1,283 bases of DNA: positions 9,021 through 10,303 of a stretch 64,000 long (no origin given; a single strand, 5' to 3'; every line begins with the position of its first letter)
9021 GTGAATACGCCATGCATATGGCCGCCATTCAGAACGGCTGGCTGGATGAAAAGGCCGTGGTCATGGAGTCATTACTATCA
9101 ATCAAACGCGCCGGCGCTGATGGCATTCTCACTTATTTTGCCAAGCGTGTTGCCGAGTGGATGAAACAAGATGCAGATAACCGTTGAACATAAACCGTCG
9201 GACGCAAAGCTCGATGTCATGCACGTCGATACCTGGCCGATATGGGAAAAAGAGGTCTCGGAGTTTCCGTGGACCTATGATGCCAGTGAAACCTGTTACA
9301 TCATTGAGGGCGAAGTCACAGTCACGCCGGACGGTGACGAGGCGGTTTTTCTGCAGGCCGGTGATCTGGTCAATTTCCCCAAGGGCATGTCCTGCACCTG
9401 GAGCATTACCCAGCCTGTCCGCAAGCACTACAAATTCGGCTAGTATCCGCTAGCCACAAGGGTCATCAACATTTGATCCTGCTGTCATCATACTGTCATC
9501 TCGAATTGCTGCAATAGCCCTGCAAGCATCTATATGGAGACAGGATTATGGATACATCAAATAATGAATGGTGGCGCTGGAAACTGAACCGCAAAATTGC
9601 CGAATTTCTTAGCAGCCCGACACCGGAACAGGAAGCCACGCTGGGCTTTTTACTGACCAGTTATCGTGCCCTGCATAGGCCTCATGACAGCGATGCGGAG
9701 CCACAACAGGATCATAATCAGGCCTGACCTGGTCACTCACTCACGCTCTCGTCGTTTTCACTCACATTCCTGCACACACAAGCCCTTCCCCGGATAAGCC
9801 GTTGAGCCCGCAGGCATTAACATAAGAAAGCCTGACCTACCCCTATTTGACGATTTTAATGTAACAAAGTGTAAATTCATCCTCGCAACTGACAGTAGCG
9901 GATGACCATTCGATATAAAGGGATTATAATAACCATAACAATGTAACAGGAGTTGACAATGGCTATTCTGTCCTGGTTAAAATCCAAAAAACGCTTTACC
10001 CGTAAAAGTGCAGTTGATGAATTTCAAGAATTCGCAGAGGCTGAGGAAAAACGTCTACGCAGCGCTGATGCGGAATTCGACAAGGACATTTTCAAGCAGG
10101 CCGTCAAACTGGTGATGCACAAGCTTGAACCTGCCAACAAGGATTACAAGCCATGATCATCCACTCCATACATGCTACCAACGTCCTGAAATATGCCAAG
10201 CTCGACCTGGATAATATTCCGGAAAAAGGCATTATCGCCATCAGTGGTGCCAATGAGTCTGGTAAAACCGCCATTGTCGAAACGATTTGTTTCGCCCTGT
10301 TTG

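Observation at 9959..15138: Candidate new system: small ORF + membrane-anchored SMC/Rad50 ATPase + membrane patatin phospholipase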

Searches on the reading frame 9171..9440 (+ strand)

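Call 3: search_protein_families(library=pfam, proteins=[window:9171-9440:+], max_evalue=0.1)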
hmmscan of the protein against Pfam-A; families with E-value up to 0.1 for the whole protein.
window:9171-9440:+ (90 aa): 5 families
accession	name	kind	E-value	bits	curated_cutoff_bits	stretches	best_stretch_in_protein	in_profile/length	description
PF05899.18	Cupin_3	-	3e-29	100.9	23.5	1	19-87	6-74/74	EutQ-like cupin domain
PF06249.18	EutQ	-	2.7e-08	34.2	21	1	26-87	83-143/152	Ethanolamine utilisation protein EutQ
PF07883.17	Cupin_2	-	4.4e-07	30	27.2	1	38-73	18-52/70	Cupin domain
PF00190.28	Cupin_1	-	0.0082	16.2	22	1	34-75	50-97/151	Cupin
PF12852.13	Cupin_6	-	0.011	15.9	26.7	1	33-76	25-73/183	Cupin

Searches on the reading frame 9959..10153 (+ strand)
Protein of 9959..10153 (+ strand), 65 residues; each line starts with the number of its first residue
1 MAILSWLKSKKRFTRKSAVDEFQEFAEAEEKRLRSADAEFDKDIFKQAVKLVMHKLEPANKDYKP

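Call 3: search_protein_families(library=pfam, proteins=[window:9959-10153:+], max_evalue=0.1)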
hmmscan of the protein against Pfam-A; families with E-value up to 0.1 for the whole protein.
window:9959-10153:+ (65 aa): 0 families

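Call 4: search_protein_families(library=padloc, proteins=[window:9959-10153:+], max_evalue=0.1)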
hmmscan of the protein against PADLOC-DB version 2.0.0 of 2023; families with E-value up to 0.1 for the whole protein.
window:9959-10153:+ (65 aa): 0 families

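Call 5: search_protein_families(library=ncbifam, proteins=[window:9959-10153:+], max_evalue=0.1)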
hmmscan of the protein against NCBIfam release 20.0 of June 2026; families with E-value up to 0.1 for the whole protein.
window:9959-10153:+ (65 aa): 0 families

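Call 44: search_solved_structures(query=A2, max_evalue=10)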
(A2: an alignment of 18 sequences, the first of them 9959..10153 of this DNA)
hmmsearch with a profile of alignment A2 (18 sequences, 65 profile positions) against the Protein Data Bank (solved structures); distinct sequences matched with E-value up to 10: 5.
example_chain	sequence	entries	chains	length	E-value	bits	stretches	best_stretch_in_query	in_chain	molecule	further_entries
8y7m_I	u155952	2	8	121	0.42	13.7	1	19-53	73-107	Nuclear export protein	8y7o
1pd3_A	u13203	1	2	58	0.48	13.5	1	19-53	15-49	Nonstructural protein NS2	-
6h57_A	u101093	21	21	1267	0.57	13.2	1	6-38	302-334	Probable ATP-dependent RNA helicase DHR1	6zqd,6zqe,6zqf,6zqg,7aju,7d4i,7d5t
9rve_D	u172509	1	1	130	0.62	13.1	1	12-53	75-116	Nuclear export protein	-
5i2q_A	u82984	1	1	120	3.3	10.8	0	17-41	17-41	EF-hand domain-containing protein D2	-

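Call 45: search_protein_families(library=pfam, alignment_id=A2, max_evalue=1)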
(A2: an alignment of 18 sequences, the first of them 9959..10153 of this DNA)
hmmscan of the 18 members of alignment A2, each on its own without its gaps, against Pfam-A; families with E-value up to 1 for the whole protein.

A. member 1, window:9959-10153:+ (65 aa): 0 families

B. families by the number of members that match (of 18 scanned): 11 families
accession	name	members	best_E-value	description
PF11332.13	DUF3134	1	0.023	Protein of unknown function (DUF3134)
PF11640.13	TAN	1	0.035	Telomere-length maintenance and DNA damage repair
PF11014.13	DUF2852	1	0.038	Protein of unknown function (DUF2852)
PF14746.11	WASH-7_C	1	0.041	WASH complex subunit 7, C-terminal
PF20912.2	RPC3_helical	1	0.044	DNA-directed RNA polymerase III subunit RPC3, helical hairpin domain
PF25757.1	TPR_DNAAF5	1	0.088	Dynein axonemal assembly factor 5-like, TPR repeats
PF10798.13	YmgB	1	0.1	Biofilm development protein YmgB/AriR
PF14863.12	Alkyl_sulf_dimr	1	0.11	Alkyl sulfatase dimerisation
PF14793.11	DUF4478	1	0.12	Pyrimidine/purine nucleotide 5'-monophosphate nucleosidases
PF10393.14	Matrilin_ccoil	1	0.18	Trimeric coiled-coil oligomerisation domain of matrilin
PF22805.1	M_smaller_dom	1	0.23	Protein M, smaller domain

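Call 55: search_protein_representatives(alignment_id=A2)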
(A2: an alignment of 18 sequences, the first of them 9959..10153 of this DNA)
Query: 18 sequences, 65 profile positions. Proteins with E-value up to 0.001 (for the whole library): 282; up to 1e-10: 57; up to 1e-30: 0. The best 150 are listed.
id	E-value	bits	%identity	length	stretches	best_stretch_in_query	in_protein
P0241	3.5e-24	100.5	-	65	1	1-64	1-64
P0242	1.6e-21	92.0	-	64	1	1-62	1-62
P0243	1.6e-21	92.0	-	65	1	1-61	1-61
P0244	1.7e-20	88.6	-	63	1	1-61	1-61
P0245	2.9e-20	87.9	-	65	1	1-64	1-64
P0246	3.8e-20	87.5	-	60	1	4-61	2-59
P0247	4.3e-20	87.4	-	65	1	1-62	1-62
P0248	5.8e-20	86.9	-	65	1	1-63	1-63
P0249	6.8e-19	83.5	-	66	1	7-61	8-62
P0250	7.6e-19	83.4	-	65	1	1-62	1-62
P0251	1.8e-18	82.2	-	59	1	1-59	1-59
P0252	2.9e-18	81.5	-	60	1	4-63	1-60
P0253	1.2e-17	79.6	-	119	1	1-59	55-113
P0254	1.7e-17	79.1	-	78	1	1-60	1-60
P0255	2.8e-16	75.1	-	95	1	7-62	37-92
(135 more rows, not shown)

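Call 63: search_protein_families(library=phrogs, proteins=[window:9959-10153:+], max_evalue=0.01)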
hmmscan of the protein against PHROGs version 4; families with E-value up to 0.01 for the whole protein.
window:9959-10153:+ (65 aa): 1 family
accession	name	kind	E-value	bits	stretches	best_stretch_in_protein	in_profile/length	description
phrog_22117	-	unknown function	0.0019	19.2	1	11-48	9-46/66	-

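Call 77: predict_structure(alignment_id=A2)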
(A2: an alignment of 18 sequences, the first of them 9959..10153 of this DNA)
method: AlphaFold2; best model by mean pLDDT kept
length: 65 residues; sequences in the alignment: 18
mean_pLDDT: 77.3   pTM: 0.57
mean pLDDT of the five models: 77.3, 76.8, 75.9, 75.6, 72.4
residues with pLDDT >= 90: 27; 70-90: 14; 50-70: 22; < 50: 2
segments of 3 or more residues with pLDDT < 50: none
pLDDT, mean of each block of 10 residues (from residue 1): 51 68 93 89 93 79 58
secondary structure, 60 per line:
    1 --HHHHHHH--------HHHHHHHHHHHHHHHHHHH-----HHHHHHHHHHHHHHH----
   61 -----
elements in order: H3-9 H18-36 H42-56

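Call 80: fold_search(model_id=the predicted structure, library=pdb)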
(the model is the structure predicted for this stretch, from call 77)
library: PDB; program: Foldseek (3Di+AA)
matches with E <= 10: 15; with E <= 0.001: 0
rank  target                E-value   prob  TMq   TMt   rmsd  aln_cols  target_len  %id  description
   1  4tvs_B                6.5e+00  0.15  0.47  0.16   4.1        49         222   20  LAP1(aa356-583), H.sapiens, bound to VHH-BS1 (released 2014-09-03)
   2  4j41_F                7.5e+00  0.12  0.42  0.35   5.3        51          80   20  The crystal structure of a secreted protein EsxB (Mutant P67A) from Bacillus anthracis str. Sterne (released 2013-02-20)
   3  4j41_A                7.5e+00  0.12  0.42  0.32   5.4        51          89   20  The crystal structure of a secreted protein EsxB (Mutant P67A) from Bacillus anthracis str. Sterne (released 2013-02-20)
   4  2kp8_MODEL_1_A        7.5e+00  0.11  0.42  0.38   3.4        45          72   20  Ligand bound to a model peptide that mimics the open fusogenic form (released 2010-01-19)
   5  4j11_C                8.0e+00  0.11  0.41  0.31   5.4        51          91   20  The crystal structure of a secreted protein ESXB (wild-type, in P21 space group) from Bacillus anthracis str. sterne (released 2013-02-13)
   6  4j41_B                8.5e+00  0.11  0.43  0.33   5.3        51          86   20  The crystal structure of a secreted protein EsxB (Mutant P67A) from Bacillus anthracis str. Sterne (released 2013-02-20)
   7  4j7k_C                8.5e+00  0.10  0.42  0.31   5.4        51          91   20  The crystal structure of a secreted protein EsxB (Mutant E54Q) from Bacillus anthracis str. Sterne (released 2013-03-06)
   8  6ifk_A                8.5e+00  0.09  0.45  0.05  12.1        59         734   19  Cryo-EM structure of type III-A Csm-CTR1 complex, AMPPNP bound (released 2018-12-12)
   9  4j11_A                9.1e+00  0.11  0.43  0.33   5.4        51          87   20  The crystal structure of a secreted protein ESXB (wild-type, in P21 space group) from Bacillus anthracis str. sterne (released 2013-02-13)
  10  4j41_C                9.1e+00  0.10  0.42  0.35   5.3        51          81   20  The crystal structure of a secreted protein EsxB (Mutant P67A) from Bacillus anthracis str. Sterne (released 2013-02-20)
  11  4j41_D                9.1e+00  0.10  0.42  0.34   5.2        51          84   20  The crystal structure of a secreted protein EsxB (Mutant P67A) from Bacillus anthracis str. Sterne (released 2013-02-20)
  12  4j7j_A                9.1e+00  0.10  0.42  0.33   5.4        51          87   20  The crystal structure of a secreted protein EsxB (Mutant G53A) from Bacillus anthracis str. Sterne (released 2013-03-06)
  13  4j10_A                9.8e+00  0.10  0.42  0.33   5.4        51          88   20  The crystal structure of a secreted protein ESXB (SeMet-labeled) from Bacillus anthracis str. Sterne (released 2013-02-13)
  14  4j7k_A                9.8e+00  0.10  0.43  0.32   5.4        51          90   20  The crystal structure of a secreted protein EsxB (Mutant E54Q) from Bacillus anthracis str. Sterne (released 2013-03-06)
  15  5sv1_C                9.8e+00  0.06  0.38  0.14   4.9        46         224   17  Structure of the ExbB/ExbD complex from E. coli at pH 4.5 (released 2016-09-28)
